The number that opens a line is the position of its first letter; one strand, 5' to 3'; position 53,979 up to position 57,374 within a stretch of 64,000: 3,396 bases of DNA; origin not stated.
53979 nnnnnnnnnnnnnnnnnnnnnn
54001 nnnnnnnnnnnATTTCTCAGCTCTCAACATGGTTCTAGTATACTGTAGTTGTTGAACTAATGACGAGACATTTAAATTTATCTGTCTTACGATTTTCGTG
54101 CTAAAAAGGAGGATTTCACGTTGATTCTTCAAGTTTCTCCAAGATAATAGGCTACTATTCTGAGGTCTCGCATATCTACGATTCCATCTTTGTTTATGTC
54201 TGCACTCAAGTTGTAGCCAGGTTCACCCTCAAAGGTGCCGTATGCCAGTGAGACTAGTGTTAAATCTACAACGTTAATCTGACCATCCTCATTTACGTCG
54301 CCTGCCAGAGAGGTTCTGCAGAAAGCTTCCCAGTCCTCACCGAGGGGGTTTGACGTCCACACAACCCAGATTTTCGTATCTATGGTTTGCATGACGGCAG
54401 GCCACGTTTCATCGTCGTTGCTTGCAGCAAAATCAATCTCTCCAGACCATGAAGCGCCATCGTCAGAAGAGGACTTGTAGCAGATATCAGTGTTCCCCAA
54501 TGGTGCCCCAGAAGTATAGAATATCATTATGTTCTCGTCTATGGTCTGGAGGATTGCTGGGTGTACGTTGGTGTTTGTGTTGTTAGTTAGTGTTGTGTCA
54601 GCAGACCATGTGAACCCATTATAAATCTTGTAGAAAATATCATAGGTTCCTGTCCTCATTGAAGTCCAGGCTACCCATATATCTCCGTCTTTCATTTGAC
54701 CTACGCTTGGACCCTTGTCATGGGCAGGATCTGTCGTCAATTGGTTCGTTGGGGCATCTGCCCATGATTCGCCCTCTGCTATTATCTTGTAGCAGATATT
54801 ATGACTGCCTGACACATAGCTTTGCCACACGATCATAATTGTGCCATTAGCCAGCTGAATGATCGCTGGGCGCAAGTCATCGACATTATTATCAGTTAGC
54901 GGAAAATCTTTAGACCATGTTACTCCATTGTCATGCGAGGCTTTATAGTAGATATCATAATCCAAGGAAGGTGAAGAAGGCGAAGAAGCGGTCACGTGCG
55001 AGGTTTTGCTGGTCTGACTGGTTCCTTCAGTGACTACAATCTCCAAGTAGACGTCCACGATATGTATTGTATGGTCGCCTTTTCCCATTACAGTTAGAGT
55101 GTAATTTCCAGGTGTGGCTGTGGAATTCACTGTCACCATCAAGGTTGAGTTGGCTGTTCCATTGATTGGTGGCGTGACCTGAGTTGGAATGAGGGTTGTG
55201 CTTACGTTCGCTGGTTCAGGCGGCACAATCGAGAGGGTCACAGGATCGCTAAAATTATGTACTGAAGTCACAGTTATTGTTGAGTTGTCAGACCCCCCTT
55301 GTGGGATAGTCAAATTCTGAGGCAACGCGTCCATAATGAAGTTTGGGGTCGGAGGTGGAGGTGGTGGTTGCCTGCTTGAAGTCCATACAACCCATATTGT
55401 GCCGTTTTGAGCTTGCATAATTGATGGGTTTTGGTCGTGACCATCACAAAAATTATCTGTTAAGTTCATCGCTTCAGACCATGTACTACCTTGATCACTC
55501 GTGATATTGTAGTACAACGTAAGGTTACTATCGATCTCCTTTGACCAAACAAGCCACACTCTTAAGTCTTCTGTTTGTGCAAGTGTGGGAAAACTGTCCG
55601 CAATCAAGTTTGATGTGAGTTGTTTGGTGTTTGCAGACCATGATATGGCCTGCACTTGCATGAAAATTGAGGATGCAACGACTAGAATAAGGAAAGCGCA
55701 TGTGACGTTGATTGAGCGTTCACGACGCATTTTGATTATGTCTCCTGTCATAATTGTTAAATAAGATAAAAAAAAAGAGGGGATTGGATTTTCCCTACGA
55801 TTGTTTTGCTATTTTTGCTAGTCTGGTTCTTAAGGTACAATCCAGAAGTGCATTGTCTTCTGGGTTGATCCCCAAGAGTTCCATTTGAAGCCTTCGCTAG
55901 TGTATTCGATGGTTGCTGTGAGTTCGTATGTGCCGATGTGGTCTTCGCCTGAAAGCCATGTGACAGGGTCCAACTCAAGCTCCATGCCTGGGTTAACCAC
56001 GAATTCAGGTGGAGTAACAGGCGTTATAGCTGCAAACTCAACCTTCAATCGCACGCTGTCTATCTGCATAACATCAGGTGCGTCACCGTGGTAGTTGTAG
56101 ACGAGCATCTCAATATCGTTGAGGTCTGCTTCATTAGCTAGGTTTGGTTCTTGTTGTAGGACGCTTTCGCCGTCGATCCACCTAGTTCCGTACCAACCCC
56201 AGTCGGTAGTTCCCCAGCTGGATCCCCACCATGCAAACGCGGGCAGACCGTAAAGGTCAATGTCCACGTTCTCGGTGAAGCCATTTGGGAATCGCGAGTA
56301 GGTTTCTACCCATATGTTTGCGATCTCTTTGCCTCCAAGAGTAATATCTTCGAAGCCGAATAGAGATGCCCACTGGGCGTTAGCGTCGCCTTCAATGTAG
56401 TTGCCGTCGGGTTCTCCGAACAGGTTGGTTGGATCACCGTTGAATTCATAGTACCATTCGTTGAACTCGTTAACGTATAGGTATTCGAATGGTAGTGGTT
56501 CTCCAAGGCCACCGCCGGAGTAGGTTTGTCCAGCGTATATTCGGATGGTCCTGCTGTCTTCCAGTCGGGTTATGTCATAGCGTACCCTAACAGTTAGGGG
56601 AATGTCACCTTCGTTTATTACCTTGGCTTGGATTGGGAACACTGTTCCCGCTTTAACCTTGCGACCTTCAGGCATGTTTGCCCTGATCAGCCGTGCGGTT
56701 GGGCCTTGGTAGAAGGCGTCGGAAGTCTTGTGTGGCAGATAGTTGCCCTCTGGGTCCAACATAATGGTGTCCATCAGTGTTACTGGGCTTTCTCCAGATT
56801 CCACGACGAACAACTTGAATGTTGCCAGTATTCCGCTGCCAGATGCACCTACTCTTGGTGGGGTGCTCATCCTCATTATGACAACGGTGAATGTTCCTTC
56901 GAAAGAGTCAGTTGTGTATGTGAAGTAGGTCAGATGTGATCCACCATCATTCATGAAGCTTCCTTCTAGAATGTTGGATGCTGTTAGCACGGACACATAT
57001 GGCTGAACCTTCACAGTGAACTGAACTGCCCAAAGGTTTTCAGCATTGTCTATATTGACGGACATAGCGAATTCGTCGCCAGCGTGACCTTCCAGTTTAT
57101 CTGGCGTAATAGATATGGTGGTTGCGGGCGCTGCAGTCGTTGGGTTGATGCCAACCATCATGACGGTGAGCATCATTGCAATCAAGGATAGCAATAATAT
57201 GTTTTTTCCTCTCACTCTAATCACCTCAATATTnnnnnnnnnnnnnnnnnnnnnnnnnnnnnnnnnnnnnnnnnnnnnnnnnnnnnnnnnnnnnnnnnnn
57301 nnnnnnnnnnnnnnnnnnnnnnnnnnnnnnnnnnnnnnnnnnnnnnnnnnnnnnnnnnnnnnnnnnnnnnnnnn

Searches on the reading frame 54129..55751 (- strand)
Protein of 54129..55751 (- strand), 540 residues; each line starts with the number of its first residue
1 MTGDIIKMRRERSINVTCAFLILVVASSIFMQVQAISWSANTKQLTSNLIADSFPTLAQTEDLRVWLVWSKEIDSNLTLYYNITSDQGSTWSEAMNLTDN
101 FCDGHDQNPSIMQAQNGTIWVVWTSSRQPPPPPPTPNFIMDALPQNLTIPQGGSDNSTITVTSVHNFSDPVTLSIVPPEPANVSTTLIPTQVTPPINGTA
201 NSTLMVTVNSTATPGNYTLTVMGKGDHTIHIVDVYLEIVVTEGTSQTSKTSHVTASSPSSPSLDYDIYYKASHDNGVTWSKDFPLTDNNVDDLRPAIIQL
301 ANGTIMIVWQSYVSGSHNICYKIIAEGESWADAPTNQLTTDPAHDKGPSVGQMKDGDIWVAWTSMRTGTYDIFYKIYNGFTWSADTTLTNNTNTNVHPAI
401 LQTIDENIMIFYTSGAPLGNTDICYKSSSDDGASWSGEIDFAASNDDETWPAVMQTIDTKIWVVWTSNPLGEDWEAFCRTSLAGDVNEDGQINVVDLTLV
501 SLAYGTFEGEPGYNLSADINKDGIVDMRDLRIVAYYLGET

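Call 3: search_protein_families(library=pfam, proteins=[window:54129-55751:-], max_evalue=0.1)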
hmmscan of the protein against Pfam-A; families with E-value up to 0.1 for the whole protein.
window:54129-55751:- (540 aa): 3 families
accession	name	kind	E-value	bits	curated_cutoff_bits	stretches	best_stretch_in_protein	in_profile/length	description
PF13088.12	BNR_2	-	4.3e-12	46.4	31.4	2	263-362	134-227/277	BNR repeat-like domain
PF00404.24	Dockerin_1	-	3e-10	40.6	22.9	1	483-537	1-56/57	Dockerin type I domain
PF15892.11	BNR_4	-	0.0042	16.9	27.3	1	298-436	46-194/272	BNR repeat-containing family member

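Call 4: search_protein_families(library=ncbifam, proteins=[window:54129-55751:-], max_evalue=0.1)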
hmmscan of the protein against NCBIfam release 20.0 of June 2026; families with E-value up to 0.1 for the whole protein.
window:54129-55751:- (540 aa): 0 families

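Call 63: search_solved_structures(query=window:54129-55751:-, max_evalue=1)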
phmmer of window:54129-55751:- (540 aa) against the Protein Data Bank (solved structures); distinct sequences matched with E-value up to 1: 21.
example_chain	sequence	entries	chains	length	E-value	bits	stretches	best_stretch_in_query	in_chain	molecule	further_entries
2y3n_B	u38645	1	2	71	7.5e-10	41.2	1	481-540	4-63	CELLULOSOMAL FAMILY-48 PROCESSIVE GLYCOSIDE HYDROLASE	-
4fl4_A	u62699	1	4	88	0.00028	22.7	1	483-537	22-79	Glycoside hydrolase family 9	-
4u3s_B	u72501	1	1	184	0.0003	22.7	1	486-537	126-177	Cellulosomal scaffoldin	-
4wi0_B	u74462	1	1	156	0.00042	22.2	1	486-539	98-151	Cellulosomal scaffoldin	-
2b59_B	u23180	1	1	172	0.00077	21.3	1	483-540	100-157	Cellulosomal scaffolding protein A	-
1daq_A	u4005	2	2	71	0.0011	20.9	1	480-537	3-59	ENDOGLUCANASE SS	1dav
2mte_A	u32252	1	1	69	0.0013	20.6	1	480-537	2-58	Cellulose 1,4-beta-cellobiosidase (reducing end) CelS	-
3kcp_A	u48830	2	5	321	0.0019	20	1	483-540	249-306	Cellulosomal-scaffolding protein A | Cellulosome anchoring protein cohesin region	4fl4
5k39_B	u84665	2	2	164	0.0023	19.8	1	488-535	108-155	Dockerin module from a protein of unknown function | Ig domain protein group 2 domain protein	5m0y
4cj0_A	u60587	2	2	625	0.0029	19.4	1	481-537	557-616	ENDOGLUCANASE D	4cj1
1clc_A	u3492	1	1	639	0.003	19.4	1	481-537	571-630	ENDOGLUCANASE CELD; EC: 3.2.1.4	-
5lxv_B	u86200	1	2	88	0.0034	19.2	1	480-537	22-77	Carbohydrate-binding protein WP_009985128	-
5g5d_B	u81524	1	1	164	0.0054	18.5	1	483-540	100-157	CELLULOSOMAL-SCAFFOLDING PROTEIN A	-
2ccl_B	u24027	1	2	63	0.018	16.8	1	482-537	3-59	ENDO-1,4-BETA-XYLANASE Y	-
3t04_D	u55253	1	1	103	0.041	15.6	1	298-375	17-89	MONOBODY 7C12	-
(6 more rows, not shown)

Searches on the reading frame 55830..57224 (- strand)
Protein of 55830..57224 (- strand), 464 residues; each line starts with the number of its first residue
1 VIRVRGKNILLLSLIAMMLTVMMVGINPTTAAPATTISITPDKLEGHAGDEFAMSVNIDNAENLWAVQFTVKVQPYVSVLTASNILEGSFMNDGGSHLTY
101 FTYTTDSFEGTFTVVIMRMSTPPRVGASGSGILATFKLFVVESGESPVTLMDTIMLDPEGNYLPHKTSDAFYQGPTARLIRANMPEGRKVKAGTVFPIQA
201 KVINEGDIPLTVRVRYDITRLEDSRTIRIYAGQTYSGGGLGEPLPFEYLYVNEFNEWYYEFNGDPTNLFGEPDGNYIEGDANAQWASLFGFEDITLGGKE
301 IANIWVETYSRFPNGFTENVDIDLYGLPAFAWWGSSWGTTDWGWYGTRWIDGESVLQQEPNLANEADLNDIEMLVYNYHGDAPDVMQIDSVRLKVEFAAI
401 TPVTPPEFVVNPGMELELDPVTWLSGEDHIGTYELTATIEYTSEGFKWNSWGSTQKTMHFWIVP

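Call 3: search_protein_families(library=pfam, proteins=[window:55830-57224:-], max_evalue=0.1)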
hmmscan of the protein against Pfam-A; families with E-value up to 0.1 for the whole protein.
window:55830-57224:- (464 aa): 1 family
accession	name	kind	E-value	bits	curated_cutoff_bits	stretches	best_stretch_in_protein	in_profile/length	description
PF00963.24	Cohesin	-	0.00035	21.2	24.1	1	38-157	2-121/139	Cohesin domain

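Call 4: search_protein_families(library=ncbifam, proteins=[window:55830-57224:-], max_evalue=0.1)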
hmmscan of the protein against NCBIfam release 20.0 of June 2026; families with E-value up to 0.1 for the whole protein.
window:55830-57224:- (464 aa): 0 families

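Call 49: find_homologous_proteins(query=window:55830-57224:-, max_evalue=0.001)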
Query window:55830-57224:- (464 aa): 90 proteins with E <= 0.001 among 8000 candidates.
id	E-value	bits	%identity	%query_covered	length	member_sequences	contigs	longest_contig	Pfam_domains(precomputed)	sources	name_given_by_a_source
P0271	0.0e+0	1047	98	99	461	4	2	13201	-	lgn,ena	-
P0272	8.8e-267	904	85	99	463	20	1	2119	-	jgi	jgi:hypothetical protein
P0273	3.9e-249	845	80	97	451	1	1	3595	-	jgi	jgi:hypothetical protein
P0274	2.4e-246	836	78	100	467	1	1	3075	-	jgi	jgi:hypothetical protein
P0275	1.1e-239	814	76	100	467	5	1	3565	-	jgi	jgi:hypothetical protein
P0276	9.8e-237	804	75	100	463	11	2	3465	-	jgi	jgi:hypothetical protein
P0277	1.2e-224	765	72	99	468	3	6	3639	-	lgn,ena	-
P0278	2.3e-213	727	71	96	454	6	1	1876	-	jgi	jgi:hypothetical protein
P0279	3.7e-210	717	69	100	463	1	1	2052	-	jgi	jgi:hypothetical protein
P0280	1.9e-207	708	68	96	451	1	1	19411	-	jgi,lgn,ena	-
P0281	6.8e-207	706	67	99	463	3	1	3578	-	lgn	-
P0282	1.2e-204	699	66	99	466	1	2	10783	PF00963.25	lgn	-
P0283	1.9e-200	685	67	97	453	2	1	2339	-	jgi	jgi:hypothetical protein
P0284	3.8e-197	674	65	100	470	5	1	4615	PF00963.25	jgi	jgi:hypothetical protein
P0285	4.0e-179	614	60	99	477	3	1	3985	-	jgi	jgi:hypothetical protein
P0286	1.3e-178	613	61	99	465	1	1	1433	PF00963.25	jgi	jgi:hypothetical protein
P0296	2.5e-160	553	54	99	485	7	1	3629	PF00963.25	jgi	jgi:hypothetical protein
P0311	7.5e-130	452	48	98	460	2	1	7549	PF00963.25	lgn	-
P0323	5.9e-101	357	43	97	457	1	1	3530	PF00963.25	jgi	jgi:hypothetical protein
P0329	1.8e-96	342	42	95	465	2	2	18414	PF00963.25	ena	-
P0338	1.5e-91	326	41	100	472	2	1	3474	PF00963.25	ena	-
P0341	1.8e-89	319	41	100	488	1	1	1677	PF00963.25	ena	-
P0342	2.3e-88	315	37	97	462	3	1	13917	PF00963.25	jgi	jgi:hypothetical protein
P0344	1.0e-85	306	38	95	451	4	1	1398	PF00963.25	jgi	jgi:hypothetical protein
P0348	3.0e-79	285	38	96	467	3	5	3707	PF00963.25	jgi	jgi:hypothetical protein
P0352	7.0e-78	281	37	96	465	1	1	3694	PF00963.25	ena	-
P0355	5.3e-65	238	36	96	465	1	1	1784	PF00963.25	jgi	jgi:hypothetical protein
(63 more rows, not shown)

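Call 58: predict_structure(alignment_id=A3)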
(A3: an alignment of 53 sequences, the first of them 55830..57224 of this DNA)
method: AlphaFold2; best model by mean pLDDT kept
length: 464 residues; sequences in the alignment: 53
mean_pLDDT: 88.8   pTM: 0.74
mean pLDDT of the five models: 88.8, 88.6, 88.5, 87.9, 87.6
residues with pLDDT >= 90: 335; 70-90: 87; 50-70: 24; < 50: 18
segments of 3 or more residues with pLDDT < 50: 1-5, 19-31
pLDDT, mean of each block of 10 residues (from residue 1): 47 60 42 82 95 97 94 90 94 84 92 93 86 96 95 93 94 96 76 91 96 97 93 90 91 93 95 95 91 91 95 83 91 91 89 86 95 86 83 95 95 97 91 95 93 91 92
secondary structure, 60 per line:
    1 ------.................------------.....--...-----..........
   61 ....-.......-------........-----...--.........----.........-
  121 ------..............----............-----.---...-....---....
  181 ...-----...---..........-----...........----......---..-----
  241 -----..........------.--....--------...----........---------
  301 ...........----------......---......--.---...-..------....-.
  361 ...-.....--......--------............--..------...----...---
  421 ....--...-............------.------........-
elements in order: H7-23 E36-40 E43-45 E51-64 E66-72 E80-87 E98-106 E111-119 E127-140 E145-156 E166-168 E170-173 E177-183 E189-191 E195-204 E210-220 E225-230 E246-255 H265-268 E277-279 E284-291 E301-311 E322-327 E331-336 E343-345 H355-358 H360-363 H365-369 E372-377 E386-397 E408-410 E415-417 E421-424 E431-442 E456-463

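Call 60: fold_search(model_id=the predicted structure, library=pdb)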
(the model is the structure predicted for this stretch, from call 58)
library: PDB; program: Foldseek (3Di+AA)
matches with E <= 10: 1990; with E <= 0.001: 177
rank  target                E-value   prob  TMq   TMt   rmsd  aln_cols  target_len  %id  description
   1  3l8q_C                2.5e-11  1.00  0.26  0.35  22.6       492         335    9  Structure analysis of the type II cohesin dyad from the adaptor ScaA scaffoldin of Acetivibrio cellulolyticus (released 2010-05-05)
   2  3l8q_A                6.6e-11  1.00  0.26  0.35  23.1       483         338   10  Structure analysis of the type II cohesin dyad from the adaptor ScaA scaffoldin of Acetivibrio cellulolyticus (released 2010-05-05)
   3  3l8q_D                2.2e-10  1.00  0.25  0.34  23.3       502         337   10  Structure analysis of the type II cohesin dyad from the adaptor ScaA scaffoldin of Acetivibrio cellulolyticus (released 2010-05-05)
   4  3l8q_B                3.9e-10  1.00  0.26  0.34  22.3       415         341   11  Structure analysis of the type II cohesin dyad from the adaptor ScaA scaffoldin of Acetivibrio cellulolyticus (released 2010-05-05)
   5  2xdh                  4.1e-10  1.00  0.25  0.78   2.7       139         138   23  Non-cellulosomal cohesin from the hyperthermophilic archaeon Archaeoglobus fulgidus (released 2010-05-26)
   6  6kgf_C                4.6e-10  1.00  0.26  0.75   3.3       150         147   18  Crystal structure of CaDoc0917(R16D)-CaCohA2 complex at pH 8.2 (released 2020-07-08)
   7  6kgc_A                1.7e-09  1.00  0.26  0.77   3.3       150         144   17  Crystal structure of CaDoc0917(R49D)-CaCohA2 complex at pH 5.4 (released 2020-07-08)
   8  6kgd_A                1.7e-09  1.00  0.26  0.75   3.3       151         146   18  Crystal structure of CaDoc0917(R49D)-CaCohA2 complex at pH 8.0 (released 2020-07-08)
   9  6kge_A                2.4e-09  1.00  0.26  0.78   3.0       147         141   18  Crystal structure of CaDoc0917(R16D)-CaCohA2 complex at pH 5.5 (released 2020-07-08)
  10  4fl4_C                3.2e-09  1.00  0.26  0.39  14.7       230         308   12  Scaffoldin conformation and dynamics revealed by a ternary complex from the Clostridium thermocellum cellulosome (released 2012-06-27)
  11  6kg8_MODEL_1_A        6.3e-09  1.00  0.25  0.68   3.9       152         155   17  Solution structure of CaCohA2 from Clostridium acetobutylicum (released 2020-07-08)
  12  6kgf_A                6.7e-09  1.00  0.25  0.74   3.4       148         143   18  Crystal structure of CaDoc0917(R16D)-CaCohA2 complex at pH 8.2 (released 2020-07-08)
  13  5lxv_A                1.0e-08  1.00  0.25  0.63   4.5       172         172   16  Crystal structure of Ruminococcus flavefaciens scaffoldin C cohesin in complex with a dockerin from an uncharacterized (released 2016-10-19)
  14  5lxv_C                1.2e-08  1.00  0.25  0.63   4.6       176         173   16  Crystal structure of Ruminococcus flavefaciens scaffoldin C cohesin in complex with a dockerin from an uncharacterized (released 2016-10-19)
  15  2w1n                  2.0e-08  1.00  0.22  0.42  18.8       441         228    9  cohesin and fibronectin type-III double module construct from the Clostridium perfringens glycoside hydrolase GH84C (released 2009-02-03)
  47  1ohz_A                7.6e-07  1.00  0.26  0.81   2.8       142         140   15  Cohesin-Dockerin complex from the cellulosome of Clostridium thermocellum (released 2003-11-20)
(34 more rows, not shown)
